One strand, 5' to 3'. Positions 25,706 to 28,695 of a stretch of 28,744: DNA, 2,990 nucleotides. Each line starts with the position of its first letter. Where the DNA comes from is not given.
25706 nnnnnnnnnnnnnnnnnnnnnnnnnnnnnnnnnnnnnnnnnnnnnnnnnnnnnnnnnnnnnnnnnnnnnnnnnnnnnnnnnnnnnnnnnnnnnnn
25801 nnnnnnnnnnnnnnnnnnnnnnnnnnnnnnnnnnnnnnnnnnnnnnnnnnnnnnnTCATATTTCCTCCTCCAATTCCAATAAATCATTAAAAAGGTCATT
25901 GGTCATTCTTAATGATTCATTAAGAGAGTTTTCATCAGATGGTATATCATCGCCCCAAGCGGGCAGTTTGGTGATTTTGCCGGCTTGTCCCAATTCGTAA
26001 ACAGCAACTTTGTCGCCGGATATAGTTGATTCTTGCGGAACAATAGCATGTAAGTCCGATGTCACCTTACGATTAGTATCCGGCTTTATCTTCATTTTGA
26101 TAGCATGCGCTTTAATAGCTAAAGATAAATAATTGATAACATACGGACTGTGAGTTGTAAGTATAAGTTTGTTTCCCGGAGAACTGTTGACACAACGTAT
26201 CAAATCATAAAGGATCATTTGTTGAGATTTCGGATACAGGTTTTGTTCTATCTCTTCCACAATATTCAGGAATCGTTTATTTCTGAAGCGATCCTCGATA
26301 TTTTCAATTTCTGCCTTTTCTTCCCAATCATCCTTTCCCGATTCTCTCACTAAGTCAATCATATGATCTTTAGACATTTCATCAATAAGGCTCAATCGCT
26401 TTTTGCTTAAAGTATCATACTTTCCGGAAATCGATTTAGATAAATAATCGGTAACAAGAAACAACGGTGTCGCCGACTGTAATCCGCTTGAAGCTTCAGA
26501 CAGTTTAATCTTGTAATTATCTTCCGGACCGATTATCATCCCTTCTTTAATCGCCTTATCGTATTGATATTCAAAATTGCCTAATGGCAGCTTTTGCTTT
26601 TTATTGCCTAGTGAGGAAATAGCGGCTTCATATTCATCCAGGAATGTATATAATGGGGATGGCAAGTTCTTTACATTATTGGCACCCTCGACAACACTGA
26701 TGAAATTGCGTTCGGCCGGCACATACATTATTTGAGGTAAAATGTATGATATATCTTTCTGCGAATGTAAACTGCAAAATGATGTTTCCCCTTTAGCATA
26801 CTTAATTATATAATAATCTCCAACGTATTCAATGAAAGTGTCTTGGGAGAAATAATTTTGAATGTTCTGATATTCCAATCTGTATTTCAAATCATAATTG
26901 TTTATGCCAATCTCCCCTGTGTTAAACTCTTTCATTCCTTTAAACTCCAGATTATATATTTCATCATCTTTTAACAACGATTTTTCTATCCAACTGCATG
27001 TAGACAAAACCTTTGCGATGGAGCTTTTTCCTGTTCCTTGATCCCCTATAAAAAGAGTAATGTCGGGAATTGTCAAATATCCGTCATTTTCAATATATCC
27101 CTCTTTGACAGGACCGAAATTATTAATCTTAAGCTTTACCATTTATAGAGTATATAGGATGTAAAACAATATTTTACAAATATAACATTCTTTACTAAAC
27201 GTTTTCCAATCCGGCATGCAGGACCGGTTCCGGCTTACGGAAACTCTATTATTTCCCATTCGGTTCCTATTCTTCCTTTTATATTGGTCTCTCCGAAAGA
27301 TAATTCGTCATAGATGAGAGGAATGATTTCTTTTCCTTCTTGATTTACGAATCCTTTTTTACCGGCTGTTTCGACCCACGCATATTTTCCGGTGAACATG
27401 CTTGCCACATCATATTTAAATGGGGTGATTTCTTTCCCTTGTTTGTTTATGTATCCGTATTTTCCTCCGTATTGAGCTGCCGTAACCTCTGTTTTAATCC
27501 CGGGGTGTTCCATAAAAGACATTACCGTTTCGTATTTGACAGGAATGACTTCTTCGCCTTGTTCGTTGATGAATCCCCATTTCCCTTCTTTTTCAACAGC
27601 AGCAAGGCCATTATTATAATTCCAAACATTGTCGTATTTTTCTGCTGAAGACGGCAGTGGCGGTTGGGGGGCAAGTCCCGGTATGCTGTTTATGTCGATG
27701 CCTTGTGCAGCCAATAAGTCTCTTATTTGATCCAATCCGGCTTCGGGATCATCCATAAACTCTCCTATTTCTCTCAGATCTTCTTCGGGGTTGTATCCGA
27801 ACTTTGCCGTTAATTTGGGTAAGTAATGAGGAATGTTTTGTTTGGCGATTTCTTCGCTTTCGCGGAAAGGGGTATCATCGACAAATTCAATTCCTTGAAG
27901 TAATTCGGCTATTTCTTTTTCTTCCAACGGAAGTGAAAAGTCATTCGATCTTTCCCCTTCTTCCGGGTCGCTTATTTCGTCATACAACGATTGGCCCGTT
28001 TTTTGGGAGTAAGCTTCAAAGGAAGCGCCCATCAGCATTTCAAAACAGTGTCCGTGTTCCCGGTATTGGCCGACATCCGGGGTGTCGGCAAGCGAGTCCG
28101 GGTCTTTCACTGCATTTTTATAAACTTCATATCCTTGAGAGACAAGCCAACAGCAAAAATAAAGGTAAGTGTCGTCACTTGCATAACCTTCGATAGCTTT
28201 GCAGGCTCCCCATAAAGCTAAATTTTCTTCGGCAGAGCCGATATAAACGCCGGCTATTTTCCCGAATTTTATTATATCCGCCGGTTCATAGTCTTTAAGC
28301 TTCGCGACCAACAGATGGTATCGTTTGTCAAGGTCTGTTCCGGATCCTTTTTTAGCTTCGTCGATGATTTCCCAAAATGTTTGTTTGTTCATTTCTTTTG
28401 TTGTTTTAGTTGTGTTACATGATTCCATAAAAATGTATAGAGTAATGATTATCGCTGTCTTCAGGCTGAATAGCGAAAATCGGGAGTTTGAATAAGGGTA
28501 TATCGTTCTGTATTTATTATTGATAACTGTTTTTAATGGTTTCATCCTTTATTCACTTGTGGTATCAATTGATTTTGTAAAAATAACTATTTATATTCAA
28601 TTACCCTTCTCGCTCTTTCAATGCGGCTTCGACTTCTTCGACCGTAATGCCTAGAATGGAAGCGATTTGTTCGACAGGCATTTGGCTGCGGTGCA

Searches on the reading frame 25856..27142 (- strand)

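Call 4: search_protein_families(library=pfam, proteins=[window:25856-27142:-])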
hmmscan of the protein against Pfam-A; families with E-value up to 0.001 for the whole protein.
window:25856-27142:- (428 aa): 3 families
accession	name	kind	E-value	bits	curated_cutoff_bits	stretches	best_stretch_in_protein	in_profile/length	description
PF13175.12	AAA_15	-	3.6e-14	53.6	32.1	2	276-336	315-374/374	AAA ATPase domain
PF13304.12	AAA_21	-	1.2e-10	42.5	27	1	294-337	263-304/304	AAA domain, putative AbiEii toxin, Type IV TA system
PF13476.12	AAA_23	-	3.8e-05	24.8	27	1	3-184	1-172/201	AAA domain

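Call 66: search_protein_families(library=padloc, proteins=[window:25856-27142:-], max_evalue=0.001)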
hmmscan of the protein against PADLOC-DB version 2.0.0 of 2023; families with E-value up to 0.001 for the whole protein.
window:25856-27142:- (428 aa): 45 families (the best 25 are shown)
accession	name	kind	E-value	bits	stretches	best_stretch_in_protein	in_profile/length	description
PDLC04562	PDC-M29A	-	6e-134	445.3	1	1-427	1-409/410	-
PDLC02979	AriA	-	2.5e-15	55.1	2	279-336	317-373/373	-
PDLC02980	AriA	-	3.1e-12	45.1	1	195-337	220-304/304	-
PDLC03878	NsnB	-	9.1e-12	43.4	1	23-394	18-328/345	-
PDLC02913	ATPase_I-A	-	3.4e-11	41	2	3-61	56-110/508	-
PDLC00299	PtuA1|PtuA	-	2.5e-10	37.9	2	26-61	75-111/535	AAA ATPase domain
PDLC04710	PDC-M56A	-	3.9e-10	37.3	1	1-50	1-44/382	-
PDLC00271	PtuA1|PtuA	-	7e-09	33.7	1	3-63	5-61/421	AAA ATPase domain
PDLC04214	HEC-02A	-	1.3e-08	32.6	1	286-382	234-329/338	-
PDLC04182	HEC-01A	-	2.4e-08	31.4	1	292-340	308-355/406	-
PDLC00290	PtuA1|PtuA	-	4.8e-08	30.8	1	288-340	268-317/414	AAA ATPase domain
PDLC04389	PDC-M07A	-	8.2e-08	29.7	1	278-342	314-377/443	-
PDLC00311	PtuA1|PtuA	-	3.7e-07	27.5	1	294-337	312-352/455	AAA ATPase domain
PDLC00278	PtuA1|PtuA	-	7.7e-07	26.7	1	294-340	292-335/436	AAA ATPase domain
PDLC04033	PD-T4-4_A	-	1.4e-06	25.8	1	293-344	329-378/460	-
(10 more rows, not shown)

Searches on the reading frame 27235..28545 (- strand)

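Call 4: search_protein_families(library=pfam, proteins=[window:27235-28545:-])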
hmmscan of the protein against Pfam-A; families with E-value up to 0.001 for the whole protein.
window:27235-28545:- (436 aa): 2 families
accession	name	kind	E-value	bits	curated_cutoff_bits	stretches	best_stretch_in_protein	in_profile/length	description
PF14024.11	DUF4240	-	2e-30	106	27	1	52-180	1-128/129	Protein of unknown function (DUF4240)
PF14903.11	WG_beta_rep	-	4.3e-27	94.3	25.6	3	363-396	1-34/35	WG containing repeat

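Call 66: search_protein_families(library=padloc, proteins=[window:27235-28545:-], max_evalue=0.001)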
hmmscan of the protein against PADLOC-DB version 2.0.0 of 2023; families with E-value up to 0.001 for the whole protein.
window:27235-28545:- (436 aa): 0 families
